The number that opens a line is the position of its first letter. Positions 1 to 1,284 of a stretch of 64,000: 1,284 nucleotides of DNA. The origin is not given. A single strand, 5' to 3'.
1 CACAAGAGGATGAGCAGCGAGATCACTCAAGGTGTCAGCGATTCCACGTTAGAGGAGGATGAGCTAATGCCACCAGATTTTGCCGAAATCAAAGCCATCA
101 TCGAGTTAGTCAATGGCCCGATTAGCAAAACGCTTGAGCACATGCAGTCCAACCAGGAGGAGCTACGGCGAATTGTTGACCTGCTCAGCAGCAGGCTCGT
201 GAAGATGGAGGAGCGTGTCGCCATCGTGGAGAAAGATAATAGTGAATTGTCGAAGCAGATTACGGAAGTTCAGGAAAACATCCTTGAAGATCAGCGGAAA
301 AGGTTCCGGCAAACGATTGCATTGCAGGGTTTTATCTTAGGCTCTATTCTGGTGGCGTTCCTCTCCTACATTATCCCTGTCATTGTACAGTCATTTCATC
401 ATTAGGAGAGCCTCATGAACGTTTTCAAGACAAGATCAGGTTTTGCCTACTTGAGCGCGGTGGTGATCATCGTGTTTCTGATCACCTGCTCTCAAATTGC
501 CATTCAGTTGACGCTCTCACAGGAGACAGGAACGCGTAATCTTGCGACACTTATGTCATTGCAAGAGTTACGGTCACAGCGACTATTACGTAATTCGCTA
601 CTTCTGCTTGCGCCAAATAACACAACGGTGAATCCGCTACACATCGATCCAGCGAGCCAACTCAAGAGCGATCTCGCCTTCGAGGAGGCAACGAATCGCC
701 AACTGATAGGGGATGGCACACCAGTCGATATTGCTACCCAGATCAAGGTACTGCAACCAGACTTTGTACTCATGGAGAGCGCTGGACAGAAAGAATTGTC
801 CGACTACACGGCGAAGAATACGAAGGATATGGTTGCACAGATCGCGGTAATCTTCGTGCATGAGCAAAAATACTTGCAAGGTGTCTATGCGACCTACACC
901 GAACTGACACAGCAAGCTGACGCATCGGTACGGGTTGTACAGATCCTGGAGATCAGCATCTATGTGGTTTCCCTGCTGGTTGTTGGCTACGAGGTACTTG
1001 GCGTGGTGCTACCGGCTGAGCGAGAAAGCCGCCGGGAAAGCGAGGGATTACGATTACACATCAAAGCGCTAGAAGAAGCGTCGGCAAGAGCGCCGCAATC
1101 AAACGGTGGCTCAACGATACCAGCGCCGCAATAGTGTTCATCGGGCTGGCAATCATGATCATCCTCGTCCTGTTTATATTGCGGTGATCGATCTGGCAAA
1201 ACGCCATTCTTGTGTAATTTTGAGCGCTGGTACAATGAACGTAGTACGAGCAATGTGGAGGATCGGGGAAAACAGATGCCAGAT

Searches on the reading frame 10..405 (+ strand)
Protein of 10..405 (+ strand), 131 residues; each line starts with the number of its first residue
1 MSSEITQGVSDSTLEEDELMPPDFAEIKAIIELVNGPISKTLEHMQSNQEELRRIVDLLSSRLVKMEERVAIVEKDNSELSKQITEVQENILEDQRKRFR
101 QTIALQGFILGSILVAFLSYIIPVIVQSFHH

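Call 60: search_protein_families(library=phrogs, proteins=[window:10-405:+], max_evalue=0.001)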
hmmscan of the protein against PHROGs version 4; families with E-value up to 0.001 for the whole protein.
window:10-405:+ (131 aa): 2 families
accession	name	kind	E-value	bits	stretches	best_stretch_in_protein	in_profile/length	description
phrog_1193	-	other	2e-08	35.1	1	42-122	1-71/76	hemolysin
phrog_937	-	other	6.8e-05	24.2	1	39-124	21-109/115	hemolysin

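Call 86: find_encoding_contigs(protein=window:10-405:+, flank=10000, max_places=6)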
Protein window:10-405:+ (131 aa): no gene with exactly this product is on record in the collection.

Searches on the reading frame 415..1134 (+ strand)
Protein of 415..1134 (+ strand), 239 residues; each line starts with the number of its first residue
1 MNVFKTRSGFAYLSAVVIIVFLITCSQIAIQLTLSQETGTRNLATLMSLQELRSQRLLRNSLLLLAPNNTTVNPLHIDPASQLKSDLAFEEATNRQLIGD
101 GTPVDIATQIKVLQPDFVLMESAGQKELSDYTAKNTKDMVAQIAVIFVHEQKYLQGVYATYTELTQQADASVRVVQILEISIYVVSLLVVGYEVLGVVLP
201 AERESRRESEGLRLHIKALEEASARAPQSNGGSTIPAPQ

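Call 10: search_protein_families(library=pfam, proteins=[window:415-1134:+], max_evalue=0.001)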
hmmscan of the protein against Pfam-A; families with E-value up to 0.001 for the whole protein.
window:415-1134:+ (239 aa): 0 families

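Call 41: search_protein_families(library=phrogs, proteins=[window:415-1134:+], max_evalue=0.001)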
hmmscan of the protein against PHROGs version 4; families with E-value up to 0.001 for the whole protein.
window:415-1134:+ (239 aa): 0 families

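Call 90: find_encoding_contigs(protein=window:415-1134:+, flank=10000, max_places=6)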
Protein window:415-1134:+ (239 aa): 3 contigs read that carry it; 1 place shown.
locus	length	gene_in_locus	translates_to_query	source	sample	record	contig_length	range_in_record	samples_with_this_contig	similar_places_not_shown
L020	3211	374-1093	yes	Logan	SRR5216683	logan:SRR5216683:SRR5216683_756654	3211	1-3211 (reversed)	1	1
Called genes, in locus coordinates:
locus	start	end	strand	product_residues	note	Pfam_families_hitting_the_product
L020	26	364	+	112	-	-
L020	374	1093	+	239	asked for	-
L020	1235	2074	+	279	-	PF01510:Amidase_2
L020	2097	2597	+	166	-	-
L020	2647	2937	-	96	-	-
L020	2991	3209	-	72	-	?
